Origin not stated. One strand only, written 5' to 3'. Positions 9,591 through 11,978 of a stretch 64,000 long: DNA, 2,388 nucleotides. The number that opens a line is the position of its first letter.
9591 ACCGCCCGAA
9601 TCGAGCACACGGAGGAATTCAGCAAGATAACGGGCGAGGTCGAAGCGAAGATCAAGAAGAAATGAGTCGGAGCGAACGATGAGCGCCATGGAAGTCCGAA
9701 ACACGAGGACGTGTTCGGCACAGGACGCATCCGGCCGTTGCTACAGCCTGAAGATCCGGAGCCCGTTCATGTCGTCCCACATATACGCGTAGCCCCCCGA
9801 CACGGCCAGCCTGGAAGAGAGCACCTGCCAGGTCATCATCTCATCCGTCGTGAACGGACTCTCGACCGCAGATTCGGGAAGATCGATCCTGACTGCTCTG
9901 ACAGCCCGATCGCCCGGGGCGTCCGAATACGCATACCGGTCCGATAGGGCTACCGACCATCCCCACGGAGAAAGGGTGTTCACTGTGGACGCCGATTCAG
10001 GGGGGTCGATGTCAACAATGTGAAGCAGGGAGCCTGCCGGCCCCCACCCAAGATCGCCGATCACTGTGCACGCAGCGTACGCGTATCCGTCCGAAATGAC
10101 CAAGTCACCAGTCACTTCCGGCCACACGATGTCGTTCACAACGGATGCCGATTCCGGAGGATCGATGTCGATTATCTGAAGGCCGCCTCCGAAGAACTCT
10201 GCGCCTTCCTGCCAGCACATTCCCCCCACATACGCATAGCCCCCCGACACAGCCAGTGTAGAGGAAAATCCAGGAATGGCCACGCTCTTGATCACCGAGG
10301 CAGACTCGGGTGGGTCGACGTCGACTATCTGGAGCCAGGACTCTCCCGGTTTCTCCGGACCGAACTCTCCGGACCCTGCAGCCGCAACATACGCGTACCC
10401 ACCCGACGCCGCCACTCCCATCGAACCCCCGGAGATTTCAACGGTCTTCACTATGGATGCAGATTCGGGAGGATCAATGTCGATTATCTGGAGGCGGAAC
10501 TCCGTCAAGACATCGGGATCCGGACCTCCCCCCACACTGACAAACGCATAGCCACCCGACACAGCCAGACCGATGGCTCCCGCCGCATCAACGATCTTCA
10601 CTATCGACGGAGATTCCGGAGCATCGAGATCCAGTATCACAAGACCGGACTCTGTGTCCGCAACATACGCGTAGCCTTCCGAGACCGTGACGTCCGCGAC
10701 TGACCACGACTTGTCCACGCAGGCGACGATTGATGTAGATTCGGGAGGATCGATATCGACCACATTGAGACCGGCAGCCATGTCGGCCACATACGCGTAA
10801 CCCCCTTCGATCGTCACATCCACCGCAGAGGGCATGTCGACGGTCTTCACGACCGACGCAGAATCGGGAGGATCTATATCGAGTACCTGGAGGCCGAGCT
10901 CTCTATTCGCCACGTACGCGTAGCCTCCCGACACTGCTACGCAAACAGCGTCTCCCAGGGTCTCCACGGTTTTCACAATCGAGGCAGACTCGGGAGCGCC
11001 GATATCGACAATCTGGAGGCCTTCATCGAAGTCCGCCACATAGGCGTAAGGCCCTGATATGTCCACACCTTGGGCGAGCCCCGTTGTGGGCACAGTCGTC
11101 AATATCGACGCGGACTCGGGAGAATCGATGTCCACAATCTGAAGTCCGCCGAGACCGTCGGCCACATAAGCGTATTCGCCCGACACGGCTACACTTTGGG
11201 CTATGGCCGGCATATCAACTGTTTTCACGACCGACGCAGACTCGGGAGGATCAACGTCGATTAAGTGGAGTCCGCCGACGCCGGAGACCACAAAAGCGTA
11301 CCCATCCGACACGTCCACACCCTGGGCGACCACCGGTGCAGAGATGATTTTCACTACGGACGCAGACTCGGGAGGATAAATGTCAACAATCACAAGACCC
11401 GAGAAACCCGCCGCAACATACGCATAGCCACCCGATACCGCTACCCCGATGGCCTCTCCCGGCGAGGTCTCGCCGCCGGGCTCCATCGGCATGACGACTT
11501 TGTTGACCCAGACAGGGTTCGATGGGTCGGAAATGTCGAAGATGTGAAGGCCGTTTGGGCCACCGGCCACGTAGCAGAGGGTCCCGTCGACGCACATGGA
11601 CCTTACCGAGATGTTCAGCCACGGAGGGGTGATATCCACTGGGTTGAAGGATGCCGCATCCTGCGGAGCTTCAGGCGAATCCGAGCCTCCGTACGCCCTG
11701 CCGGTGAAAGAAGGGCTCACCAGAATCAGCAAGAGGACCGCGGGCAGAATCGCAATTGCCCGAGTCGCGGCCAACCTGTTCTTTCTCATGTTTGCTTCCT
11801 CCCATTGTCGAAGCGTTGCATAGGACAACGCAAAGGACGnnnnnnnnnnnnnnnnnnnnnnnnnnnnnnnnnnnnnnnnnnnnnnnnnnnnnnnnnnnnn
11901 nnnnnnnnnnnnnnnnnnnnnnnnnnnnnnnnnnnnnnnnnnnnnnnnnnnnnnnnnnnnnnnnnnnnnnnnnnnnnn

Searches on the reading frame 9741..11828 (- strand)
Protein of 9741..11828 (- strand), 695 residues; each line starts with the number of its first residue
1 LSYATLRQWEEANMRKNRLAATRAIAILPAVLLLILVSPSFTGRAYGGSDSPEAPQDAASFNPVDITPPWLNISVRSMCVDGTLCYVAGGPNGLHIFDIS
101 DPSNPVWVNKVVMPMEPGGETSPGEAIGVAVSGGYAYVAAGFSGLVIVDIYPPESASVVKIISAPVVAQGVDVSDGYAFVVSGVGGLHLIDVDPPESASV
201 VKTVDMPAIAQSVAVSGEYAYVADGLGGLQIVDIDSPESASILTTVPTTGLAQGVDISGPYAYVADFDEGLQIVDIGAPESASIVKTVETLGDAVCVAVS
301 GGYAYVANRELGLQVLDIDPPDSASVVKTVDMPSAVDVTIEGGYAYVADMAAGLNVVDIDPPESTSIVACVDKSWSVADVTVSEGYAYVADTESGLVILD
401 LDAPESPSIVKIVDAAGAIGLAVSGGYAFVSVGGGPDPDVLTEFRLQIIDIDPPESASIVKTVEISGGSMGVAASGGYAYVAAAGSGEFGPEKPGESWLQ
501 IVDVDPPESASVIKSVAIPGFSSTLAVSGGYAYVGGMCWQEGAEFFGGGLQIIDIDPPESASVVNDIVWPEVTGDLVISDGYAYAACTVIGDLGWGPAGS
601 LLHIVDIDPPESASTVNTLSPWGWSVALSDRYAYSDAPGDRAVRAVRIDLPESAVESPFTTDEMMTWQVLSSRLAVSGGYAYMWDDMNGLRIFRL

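Call 51: search_protein_families(library=ncbifam, proteins=[window:9741-11828:-], max_evalue=0.00001)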
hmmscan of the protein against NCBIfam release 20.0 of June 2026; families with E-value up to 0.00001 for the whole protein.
window:9741-11828:- (695 aa): 1 family
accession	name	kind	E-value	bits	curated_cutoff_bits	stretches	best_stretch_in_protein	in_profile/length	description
TIGR04312.1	choice_anch_B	subfamily_domain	4e-08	32.9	100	0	336-407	38-116/364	choice-of-anchor B family protein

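Call 59: search_protein_families(library=pfam, proteins=[window:9741-11828:-], max_evalue=0.001)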
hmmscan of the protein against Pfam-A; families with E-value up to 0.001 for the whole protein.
window:9741-11828:- (695 aa): 3 families
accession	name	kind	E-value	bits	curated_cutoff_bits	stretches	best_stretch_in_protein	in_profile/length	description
PF08309.17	LVIVD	-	4.7e-69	227.9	20.2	7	250-290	2-42/42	LVIVD repeat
PF16819.11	DUF5074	-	1.7e-11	44.2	27.2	0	212-348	103-238/353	Domain of unknown function (DUF5074)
PF02239.22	Cytochrom_D1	-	1.1e-05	24.6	25.5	0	227-306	15-91/368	Cytochrome D1 heme domain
